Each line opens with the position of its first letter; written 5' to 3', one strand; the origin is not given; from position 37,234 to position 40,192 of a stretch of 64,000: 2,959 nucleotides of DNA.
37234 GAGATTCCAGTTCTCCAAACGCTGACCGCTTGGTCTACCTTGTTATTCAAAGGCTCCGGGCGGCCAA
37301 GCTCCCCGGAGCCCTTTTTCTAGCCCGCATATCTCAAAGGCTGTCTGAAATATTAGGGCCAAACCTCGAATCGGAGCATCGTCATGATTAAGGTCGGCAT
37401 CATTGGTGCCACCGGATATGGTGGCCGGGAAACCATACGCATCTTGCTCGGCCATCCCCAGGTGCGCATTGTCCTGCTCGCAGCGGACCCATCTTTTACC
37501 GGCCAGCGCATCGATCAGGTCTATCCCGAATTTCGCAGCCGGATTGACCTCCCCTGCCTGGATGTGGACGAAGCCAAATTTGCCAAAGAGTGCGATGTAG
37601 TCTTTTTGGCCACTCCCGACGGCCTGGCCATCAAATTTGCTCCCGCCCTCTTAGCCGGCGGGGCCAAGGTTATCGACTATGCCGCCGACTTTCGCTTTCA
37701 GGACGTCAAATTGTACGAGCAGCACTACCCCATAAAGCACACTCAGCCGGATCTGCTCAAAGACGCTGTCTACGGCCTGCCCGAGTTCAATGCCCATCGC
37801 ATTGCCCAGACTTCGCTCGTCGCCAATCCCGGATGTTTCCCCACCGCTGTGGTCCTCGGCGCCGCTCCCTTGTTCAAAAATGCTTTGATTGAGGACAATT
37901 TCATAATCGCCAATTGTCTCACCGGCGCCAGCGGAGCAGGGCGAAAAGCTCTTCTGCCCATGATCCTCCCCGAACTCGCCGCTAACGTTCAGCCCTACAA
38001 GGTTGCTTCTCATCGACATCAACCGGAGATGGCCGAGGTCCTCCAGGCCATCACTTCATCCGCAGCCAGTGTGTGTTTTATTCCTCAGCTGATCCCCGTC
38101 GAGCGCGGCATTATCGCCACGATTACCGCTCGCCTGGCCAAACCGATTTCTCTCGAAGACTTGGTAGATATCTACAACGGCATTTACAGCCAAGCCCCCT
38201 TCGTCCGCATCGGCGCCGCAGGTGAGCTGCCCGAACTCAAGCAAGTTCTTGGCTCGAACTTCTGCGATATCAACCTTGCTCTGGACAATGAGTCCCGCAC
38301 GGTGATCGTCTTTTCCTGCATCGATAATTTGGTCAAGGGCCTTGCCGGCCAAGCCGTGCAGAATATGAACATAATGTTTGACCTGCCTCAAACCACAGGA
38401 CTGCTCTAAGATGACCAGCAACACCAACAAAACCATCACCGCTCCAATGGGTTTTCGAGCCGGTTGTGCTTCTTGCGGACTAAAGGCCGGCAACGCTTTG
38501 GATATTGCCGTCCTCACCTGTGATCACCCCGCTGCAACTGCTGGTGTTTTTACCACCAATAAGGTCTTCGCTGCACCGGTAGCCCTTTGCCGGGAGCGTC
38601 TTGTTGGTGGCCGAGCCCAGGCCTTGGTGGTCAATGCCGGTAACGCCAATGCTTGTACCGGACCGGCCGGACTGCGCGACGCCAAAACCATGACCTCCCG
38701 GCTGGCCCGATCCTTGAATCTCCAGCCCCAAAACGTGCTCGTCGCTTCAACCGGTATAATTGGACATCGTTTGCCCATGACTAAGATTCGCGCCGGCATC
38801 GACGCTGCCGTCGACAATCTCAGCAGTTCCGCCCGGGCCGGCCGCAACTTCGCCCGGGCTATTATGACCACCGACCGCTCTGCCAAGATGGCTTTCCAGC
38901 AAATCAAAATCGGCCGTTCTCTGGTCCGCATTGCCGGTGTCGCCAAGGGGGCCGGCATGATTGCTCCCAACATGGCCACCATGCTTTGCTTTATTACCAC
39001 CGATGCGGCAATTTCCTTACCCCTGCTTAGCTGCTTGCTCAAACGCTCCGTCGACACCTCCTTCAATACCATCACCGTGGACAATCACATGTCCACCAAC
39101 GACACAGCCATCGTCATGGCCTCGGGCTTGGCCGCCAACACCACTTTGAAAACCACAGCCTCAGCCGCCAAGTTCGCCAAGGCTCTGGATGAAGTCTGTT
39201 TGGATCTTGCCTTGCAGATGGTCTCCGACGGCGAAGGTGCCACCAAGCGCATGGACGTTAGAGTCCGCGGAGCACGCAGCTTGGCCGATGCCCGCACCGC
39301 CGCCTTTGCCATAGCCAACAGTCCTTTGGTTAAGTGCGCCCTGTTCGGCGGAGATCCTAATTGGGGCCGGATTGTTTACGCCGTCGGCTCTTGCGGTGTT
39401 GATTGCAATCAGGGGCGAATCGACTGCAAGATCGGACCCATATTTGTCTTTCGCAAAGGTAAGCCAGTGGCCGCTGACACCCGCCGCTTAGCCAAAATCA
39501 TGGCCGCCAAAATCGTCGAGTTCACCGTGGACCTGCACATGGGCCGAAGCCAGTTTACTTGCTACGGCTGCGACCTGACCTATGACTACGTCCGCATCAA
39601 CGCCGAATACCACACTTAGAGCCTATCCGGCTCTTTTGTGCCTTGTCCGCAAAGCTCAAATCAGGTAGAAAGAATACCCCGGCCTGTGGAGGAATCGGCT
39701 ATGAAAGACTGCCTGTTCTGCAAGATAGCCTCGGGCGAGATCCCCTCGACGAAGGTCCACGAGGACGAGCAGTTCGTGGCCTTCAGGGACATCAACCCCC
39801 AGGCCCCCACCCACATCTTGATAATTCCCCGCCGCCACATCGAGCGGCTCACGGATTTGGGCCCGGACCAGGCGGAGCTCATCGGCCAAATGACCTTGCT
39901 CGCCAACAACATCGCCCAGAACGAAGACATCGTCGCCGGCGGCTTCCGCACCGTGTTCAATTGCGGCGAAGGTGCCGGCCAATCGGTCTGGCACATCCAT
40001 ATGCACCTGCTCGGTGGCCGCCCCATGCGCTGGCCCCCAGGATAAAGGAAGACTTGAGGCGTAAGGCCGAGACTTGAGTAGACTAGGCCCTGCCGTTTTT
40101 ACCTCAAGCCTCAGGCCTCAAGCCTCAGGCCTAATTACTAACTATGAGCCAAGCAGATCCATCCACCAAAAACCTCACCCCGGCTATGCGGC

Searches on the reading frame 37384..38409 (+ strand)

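Call 28: search_protein_families(library=pfam, proteins=[window:37384-38409:+], max_evalue=0.001)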
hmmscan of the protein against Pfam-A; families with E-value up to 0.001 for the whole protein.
window:37384-38409:+ (341 aa): 3 families
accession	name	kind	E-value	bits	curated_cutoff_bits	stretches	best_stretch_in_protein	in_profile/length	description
PF22698.1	Semialdhyde_dhC_1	-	1.4e-51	175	27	1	151-315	1-165/165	Semialdehyde dehydrogenase, dimerisation domain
PF01118.30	Semialdhyde_dh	-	4.8e-33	114.6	26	1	3-142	1-120/121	Semialdehyde dehydrogenase, NAD binding domain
PF02774.23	Semialdhyde_dhC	-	6.7e-21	75.7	26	1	161-318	2-184/184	Semialdehyde dehydrogenase, dimerisation domain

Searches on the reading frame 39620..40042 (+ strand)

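Call 32: search_protein_families(library=pfam, proteins=[window:39620-40042:+], max_evalue=0.0001)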
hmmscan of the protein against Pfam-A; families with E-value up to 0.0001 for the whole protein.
window:39620-40042:+ (141 aa): 2 families
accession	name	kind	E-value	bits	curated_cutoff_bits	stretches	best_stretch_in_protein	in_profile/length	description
PF11969.13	DcpS_C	-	8.6e-27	94.3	24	1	31-132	2-101/114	Scavenger mRNA decapping enzyme C-term binding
PF01230.28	HIT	-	1.6e-26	93.2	21.5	1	39-135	2-97/98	HIT domain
